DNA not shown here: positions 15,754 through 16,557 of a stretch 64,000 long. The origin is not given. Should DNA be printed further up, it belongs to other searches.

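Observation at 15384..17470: Four tandem, apparently all-active guanine-deaminase-like CDA-fold deaminases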

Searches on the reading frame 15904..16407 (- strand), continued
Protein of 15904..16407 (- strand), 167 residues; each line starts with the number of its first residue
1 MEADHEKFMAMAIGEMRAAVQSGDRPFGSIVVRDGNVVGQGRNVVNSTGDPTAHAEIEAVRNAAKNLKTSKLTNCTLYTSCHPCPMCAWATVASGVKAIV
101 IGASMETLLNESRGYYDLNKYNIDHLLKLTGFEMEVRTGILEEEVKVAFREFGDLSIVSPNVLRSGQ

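Call 13: find_encoding_contigs(protein=P0004, flank=10000, max_places=4)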
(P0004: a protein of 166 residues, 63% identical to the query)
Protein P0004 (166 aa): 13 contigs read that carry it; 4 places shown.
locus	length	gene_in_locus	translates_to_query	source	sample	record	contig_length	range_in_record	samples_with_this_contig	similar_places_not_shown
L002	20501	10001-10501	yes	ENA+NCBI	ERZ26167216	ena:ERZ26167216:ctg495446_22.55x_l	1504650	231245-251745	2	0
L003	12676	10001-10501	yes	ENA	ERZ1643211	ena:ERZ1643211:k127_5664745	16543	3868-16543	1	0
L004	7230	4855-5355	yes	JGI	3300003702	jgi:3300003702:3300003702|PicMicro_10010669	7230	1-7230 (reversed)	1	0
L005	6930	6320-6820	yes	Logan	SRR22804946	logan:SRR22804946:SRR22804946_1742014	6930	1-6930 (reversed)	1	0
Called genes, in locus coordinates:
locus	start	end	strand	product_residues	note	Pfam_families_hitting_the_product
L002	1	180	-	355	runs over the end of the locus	PF06500:FrsA-like, PF00326:Peptidase_S9 (weak), PF01738:DLH (faint)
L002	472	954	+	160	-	PF00300:His_Phos_1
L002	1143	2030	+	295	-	PF00892:EamA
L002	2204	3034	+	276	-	PF00892:EamA, PF03151:TPT (faint), PF00892:EamA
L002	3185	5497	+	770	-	PF01315:Ald_Xan_dh_C, PF02738:MoCoBD_1, PF20256:MoCoBD_2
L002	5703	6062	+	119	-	-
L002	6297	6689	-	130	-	PF01850:PIN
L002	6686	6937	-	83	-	PF07704:PSK_trans_fac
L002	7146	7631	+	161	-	PF13676:TIR_2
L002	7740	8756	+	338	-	PF00296:Bac_luciferase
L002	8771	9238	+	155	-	PF00383:dCMP_cyt_deam_1, PF14437:MafB19-deam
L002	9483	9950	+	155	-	PF00383:dCMP_cyt_deam_1, PF14437:MafB19-deam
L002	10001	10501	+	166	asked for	PF00383:dCMP_cyt_deam_1, PF14437:MafB19-deam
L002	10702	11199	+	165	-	PF00383:dCMP_cyt_deam_1, PF14437:MafB19-deam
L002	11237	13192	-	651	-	-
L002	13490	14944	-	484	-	PF20695:UbiD_N, PF01977:UbiD, PF20696:UbiD_C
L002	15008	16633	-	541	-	PF00890:FAD_binding_2 (faint), PF01266:DAO (faint), PF01946:Thi4 (weak), PF13450:NAD_binding_8 (faint), PF01593:Amino_oxidase (weak)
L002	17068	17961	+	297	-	-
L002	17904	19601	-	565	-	PF01946:Thi4 (weak), PF00890:FAD_binding_2 (weak), PF01134:GIDA (faint), PF01266:DAO (weak), PF01494:FAD_binding_3 (weak), PF03486:HI0933_like (weak), PF12831:FAD_oxidored (weak), PF13450:NAD_binding_8, +2 more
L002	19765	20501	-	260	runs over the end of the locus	PF00106:adh_short, PF08659:KR, PF13561:adh_short_C2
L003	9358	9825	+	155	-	PF00383:dCMP_cyt_deam_1, PF14437:MafB19-deam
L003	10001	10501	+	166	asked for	PF00383:dCMP_cyt_deam_1, PF14437:MafB19-deam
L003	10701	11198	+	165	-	PF00383:dCMP_cyt_deam_1, PF14437:MafB19-deam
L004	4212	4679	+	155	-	PF00383:dCMP_cyt_deam_1, PF14437:MafB19-deam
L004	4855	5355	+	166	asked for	PF00383:dCMP_cyt_deam_1, PF14437:MafB19-deam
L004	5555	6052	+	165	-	PF00383:dCMP_cyt_deam_1, PF14437:MafB19-deam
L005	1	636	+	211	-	?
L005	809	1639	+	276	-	PF00892:EamA, PF03151:TPT (faint), PF00892:EamA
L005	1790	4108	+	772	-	PF01315:Ald_Xan_dh_C, PF02738:MoCoBD_1, PF20256:MoCoBD_2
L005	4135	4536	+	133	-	PF13676:TIR_2 (weak)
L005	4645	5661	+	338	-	PF00296:Bac_luciferase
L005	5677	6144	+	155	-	PF00383:dCMP_cyt_deam_1, PF14437:MafB19-deam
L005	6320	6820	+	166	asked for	PF00383:dCMP_cyt_deam_1, PF14437:MafB19-deam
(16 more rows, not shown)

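Call 14: find_encoding_contigs(protein=P0001, flank=10000, max_places=2)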
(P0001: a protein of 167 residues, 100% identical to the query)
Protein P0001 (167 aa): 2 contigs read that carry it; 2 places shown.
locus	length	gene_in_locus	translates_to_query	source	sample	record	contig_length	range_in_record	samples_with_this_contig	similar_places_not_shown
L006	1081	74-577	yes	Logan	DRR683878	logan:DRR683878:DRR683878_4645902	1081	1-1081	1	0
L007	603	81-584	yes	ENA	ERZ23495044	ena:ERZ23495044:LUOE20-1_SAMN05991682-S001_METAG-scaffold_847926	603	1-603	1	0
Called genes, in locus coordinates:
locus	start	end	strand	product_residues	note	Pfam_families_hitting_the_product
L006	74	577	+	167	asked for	PF00383:dCMP_cyt_deam_1, PF14437:MafB19-deam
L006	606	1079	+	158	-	?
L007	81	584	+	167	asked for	PF00383:dCMP_cyt_deam_1, PF14437:MafB19-deam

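Call 23: find_encoding_contigs(protein=P0026, flank=10000, max_places=2)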
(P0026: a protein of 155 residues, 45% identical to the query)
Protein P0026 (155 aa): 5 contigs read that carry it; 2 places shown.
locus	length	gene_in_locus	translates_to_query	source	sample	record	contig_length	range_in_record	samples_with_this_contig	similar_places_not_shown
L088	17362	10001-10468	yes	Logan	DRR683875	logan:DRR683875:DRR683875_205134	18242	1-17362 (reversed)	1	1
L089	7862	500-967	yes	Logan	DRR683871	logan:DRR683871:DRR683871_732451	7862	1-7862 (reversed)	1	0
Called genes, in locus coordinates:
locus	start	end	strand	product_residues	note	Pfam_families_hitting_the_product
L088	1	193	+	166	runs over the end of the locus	PF00313:CSD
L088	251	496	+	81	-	-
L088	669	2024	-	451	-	PF00171:Aldedh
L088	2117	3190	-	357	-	PF06500:FrsA-like, PF00326:Peptidase_S9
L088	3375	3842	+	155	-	PF00300:His_Phos_1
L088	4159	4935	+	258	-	PF00892:EamA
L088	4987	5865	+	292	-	PF00892:EamA, PF03151:TPT (faint), PF00892:EamA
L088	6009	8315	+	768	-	PF01315:Ald_Xan_dh_C, PF02738:MoCoBD_1, PF20256:MoCoBD_2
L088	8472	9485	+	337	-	PF00296:Bac_luciferase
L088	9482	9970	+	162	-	PF00383:dCMP_cyt_deam_1, PF14437:MafB19-deam, PF14439:Bd3614-deam (faint)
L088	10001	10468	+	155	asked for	PF00383:dCMP_cyt_deam_1, PF14437:MafB19-deam, PF14439:Bd3614-deam (weak)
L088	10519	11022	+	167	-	PF00383:dCMP_cyt_deam_1, PF14437:MafB19-deam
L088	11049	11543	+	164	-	PF00383:dCMP_cyt_deam_1, PF14437:MafB19-deam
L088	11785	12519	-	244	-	PF05050:Methyltransf_21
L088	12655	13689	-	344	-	PF01180:DHO_dh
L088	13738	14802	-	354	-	PF01180:DHO_dh, PF01070:FMN_dh (faint)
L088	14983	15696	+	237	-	PF00590:TP_methylase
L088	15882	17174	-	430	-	PF01546:Peptidase_M20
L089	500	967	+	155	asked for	PF00383:dCMP_cyt_deam_1, PF14437:MafB19-deam, PF14439:Bd3614-deam (weak)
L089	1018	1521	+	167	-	PF00383:dCMP_cyt_deam_1, PF14437:MafB19-deam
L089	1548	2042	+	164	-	PF00383:dCMP_cyt_deam_1, PF14437:MafB19-deam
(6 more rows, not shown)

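Call 24: find_encoding_contigs(protein=P0014, flank=10000, max_places=3)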
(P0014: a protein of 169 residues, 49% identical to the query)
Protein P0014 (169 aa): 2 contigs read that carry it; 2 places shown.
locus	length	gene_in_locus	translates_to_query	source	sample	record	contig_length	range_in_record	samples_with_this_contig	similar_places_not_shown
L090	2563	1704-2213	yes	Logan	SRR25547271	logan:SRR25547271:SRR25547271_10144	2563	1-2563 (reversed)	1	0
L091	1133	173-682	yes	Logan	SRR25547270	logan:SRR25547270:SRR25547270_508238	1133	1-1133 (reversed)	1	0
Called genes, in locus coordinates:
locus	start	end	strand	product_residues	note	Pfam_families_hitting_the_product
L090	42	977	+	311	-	PF03446:NAD_binding_2, PF14833:NAD_binding_11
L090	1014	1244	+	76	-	PF03869:Arc (weak), PF22513:FitA-like_RHH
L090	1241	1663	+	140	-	PF01850:PIN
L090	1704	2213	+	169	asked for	PF00383:dCMP_cyt_deam_1, PF14437:MafB19-deam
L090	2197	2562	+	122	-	?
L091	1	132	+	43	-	?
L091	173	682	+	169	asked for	PF00383:dCMP_cyt_deam_1, PF14437:MafB19-deam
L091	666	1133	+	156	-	?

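Call 25: find_encoding_contigs(protein=P0005, flank=10000, max_places=2)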
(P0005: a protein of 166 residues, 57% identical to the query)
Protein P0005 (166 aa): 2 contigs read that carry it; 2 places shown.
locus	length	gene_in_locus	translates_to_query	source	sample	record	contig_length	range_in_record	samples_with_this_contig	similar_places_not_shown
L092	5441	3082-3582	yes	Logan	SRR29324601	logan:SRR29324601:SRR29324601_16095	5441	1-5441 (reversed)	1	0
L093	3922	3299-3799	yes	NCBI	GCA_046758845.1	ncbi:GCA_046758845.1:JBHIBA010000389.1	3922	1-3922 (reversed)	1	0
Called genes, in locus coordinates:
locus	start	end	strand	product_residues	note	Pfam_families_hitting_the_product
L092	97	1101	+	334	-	PF03747:ADP_ribosyl_GH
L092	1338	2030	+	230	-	-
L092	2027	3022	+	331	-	PF00296:Bac_luciferase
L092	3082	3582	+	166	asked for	PF00383:dCMP_cyt_deam_1, PF14437:MafB19-deam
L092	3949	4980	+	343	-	PF12974:Phosphonate-bd, PF13379:NMT1_2 (faint), PF09084:NMT1, PF16868:NMT1_3 (weak)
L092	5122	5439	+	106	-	?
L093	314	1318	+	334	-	PF03747:ADP_ribosyl_GH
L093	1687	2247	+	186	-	-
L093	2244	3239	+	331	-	PF00296:Bac_luciferase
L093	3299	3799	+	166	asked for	PF00383:dCMP_cyt_deam_1, PF14437:MafB19-deam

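Call 38: predict_structure(alignment_id=A2)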
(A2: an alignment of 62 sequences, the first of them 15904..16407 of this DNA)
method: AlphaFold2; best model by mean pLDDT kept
length: 167 residues; sequences in the alignment: 62
mean_pLDDT: 91.5   pTM: 0.88
mean pLDDT of the five models: 91.5, 91.3, 91.3, 91.1, 90.0
residues with pLDDT >= 90: 135; 70-90: 19; 50-70: 6; < 50: 7
segments of 3 or more residues with pLDDT < 50: 161-167
pLDDT, mean of each block of 10 residues (from residue 1): 89 97 95 98 95 97 98 98 96 98 92 86 94 97 95 70 46
secondary structure, 60 per line:
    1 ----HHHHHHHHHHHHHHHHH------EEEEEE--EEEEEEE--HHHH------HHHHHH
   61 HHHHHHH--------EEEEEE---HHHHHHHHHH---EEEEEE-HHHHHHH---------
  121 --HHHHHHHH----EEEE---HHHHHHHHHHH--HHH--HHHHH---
elements in order: H5-21 E28-33 E36-42 H45-48 H55-67 E76-81 H85-94 E98-103 H105-111 H123-130 E135-138 H142-152 H160-164

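Call 40: fold_search(model_id=the predicted structure, library=pdb)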
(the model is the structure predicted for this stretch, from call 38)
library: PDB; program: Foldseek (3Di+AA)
matches with E <= 10: 508; with E <= 0.001: 148
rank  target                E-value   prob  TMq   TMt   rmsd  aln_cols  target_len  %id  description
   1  7cph_A                3.0e-15  1.00  0.76  0.84   4.9       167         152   30  Crystal structure of tRNA adenosine deaminase from Bacillus subtilis (released 2021-06-02)
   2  8e2r_A                1.1e-14  1.00  0.79  0.91   1.7       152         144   28  Crystal structure of TadAC-1.14 (released 2023-01-11)
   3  8e2r_B                1.2e-14  1.00  0.77  0.87   3.6       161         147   28  Crystal structure of TadAC-1.14 (released 2023-01-11)
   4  2nx8                  1.2e-14  1.00  0.78  0.78   4.5       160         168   22  The crystal structure of the tRNA-specific adenosine deaminase from Streptococcus pyogenes (released 2007-08-21)
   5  2b3j_D                1.4e-14  1.00  0.75  0.83   4.5       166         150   31  Crystal Structure of Staphylococcus aureus tRNA Adenosine Deaminase, TadA, in Complex with RNA (released 2006-01-24)
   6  7cph_B                1.7e-14  1.00  0.76  0.81   3.1       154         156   32  Crystal structure of tRNA adenosine deaminase from Bacillus subtilis (released 2021-06-02)
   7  3ocq                  1.9e-14  1.00  0.74  0.85   3.8       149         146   30  crystal structure of tRNA-specific Adenosine deaminase from Salmonella enterica (released 2010-08-18)
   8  2b3j_C                2.1e-14  1.00  0.75  0.82   4.9       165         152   31  Crystal Structure of Staphylococcus aureus tRNA Adenosine Deaminase, TadA, in Complex with RNA (released 2006-01-24)
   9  8e2q_A                2.6e-14  1.00  0.75  0.81   3.9       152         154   29  Crystal structure of TadAC-1.17 in a complex with ssDNA (released 2023-01-11)
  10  1z3a_A                2.6e-14  1.00  0.75  0.80   5.6       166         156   27  Crystal structure of tRNA adenosine deaminase TadA from Escherichia coli (released 2006-02-21)
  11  2b3j_A                2.8e-14  1.00  0.75  0.82   4.4       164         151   31  Crystal Structure of Staphylococcus aureus tRNA Adenosine Deaminase, TadA, in Complex with RNA (released 2006-01-24)
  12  8e2q_B                3.8e-14  1.00  0.75  0.78   6.5       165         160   27  Crystal structure of TadAC-1.17 in a complex with ssDNA (released 2023-01-11)
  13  7dbf_D                6.7e-14  1.00  0.75  0.79   2.8       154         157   33  The structure of the Arabidopsis thaliana guanosine deaminase (released 2021-09-29)
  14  1wwr_C                6.7e-14  1.00  0.75  0.78   4.3       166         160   28  Crystal structure of tRNA adenosine deaminase TadA from Aquifex aeolicus (released 2005-02-01)
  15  7dqn_A                7.2e-14  1.00  0.75  0.80   2.6       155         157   34  The structure of the Arabidopsis thaliana guanosine deaminase mutant Y185F complexed with guanosine (released 2022-02-02)
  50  1wkq_B                2.9e-11  1.00  0.63  0.68   3.2       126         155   36  Crystal Structure of Bacillus subtilis Guanine Deaminase. The first domain-swapped structure in the cytidine deaminase (released 2004-07-13)
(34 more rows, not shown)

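Call 48: search_protein_families(library=padloc, proteins=[window:15904-16407:-], max_evalue=0.001)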
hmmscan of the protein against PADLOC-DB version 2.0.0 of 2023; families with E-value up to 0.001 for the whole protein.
window:15904-16407:- (167 aa): 1 family
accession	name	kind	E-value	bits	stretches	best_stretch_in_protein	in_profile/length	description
PDLC02373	dCTPase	-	4.9e-09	33.6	1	54-100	440-484/630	-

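Call 49: find_encoding_contigs(protein=P0030, flank=8000, max_places=2)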
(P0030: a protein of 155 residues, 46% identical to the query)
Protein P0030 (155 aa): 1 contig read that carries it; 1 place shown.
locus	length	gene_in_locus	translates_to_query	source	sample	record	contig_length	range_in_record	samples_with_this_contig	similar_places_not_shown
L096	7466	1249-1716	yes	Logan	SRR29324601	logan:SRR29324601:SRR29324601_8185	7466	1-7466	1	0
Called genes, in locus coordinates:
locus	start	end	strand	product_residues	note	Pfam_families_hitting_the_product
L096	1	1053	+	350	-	?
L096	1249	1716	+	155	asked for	PF00383:dCMP_cyt_deam_1, PF14437:MafB19-deam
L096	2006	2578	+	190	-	PF13787:HXXEE (weak)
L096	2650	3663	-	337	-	-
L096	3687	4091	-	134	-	PF13560:HTH_31, PF12844:HTH_19 (weak), PF01381:HTH_3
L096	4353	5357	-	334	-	PF00296:Bac_luciferase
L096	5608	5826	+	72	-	-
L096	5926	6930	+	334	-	PF09084:NMT1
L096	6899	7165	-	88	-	-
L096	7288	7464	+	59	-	?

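Call 50: find_encoding_contigs(protein=P0022, flank=8000, max_places=2)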
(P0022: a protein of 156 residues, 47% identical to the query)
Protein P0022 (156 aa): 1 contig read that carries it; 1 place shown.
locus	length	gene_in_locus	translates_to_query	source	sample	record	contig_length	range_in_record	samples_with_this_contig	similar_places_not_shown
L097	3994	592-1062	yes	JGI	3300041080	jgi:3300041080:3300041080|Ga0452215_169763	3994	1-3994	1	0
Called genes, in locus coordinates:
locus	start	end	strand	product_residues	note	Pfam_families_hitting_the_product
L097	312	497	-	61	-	-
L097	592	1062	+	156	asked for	PF00383:dCMP_cyt_deam_1, PF14437:MafB19-deam, PF14439:Bd3614-deam (weak)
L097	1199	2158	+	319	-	PF13379:NMT1_2 (faint), PF09084:NMT1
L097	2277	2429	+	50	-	-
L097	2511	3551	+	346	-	PF09084:NMT1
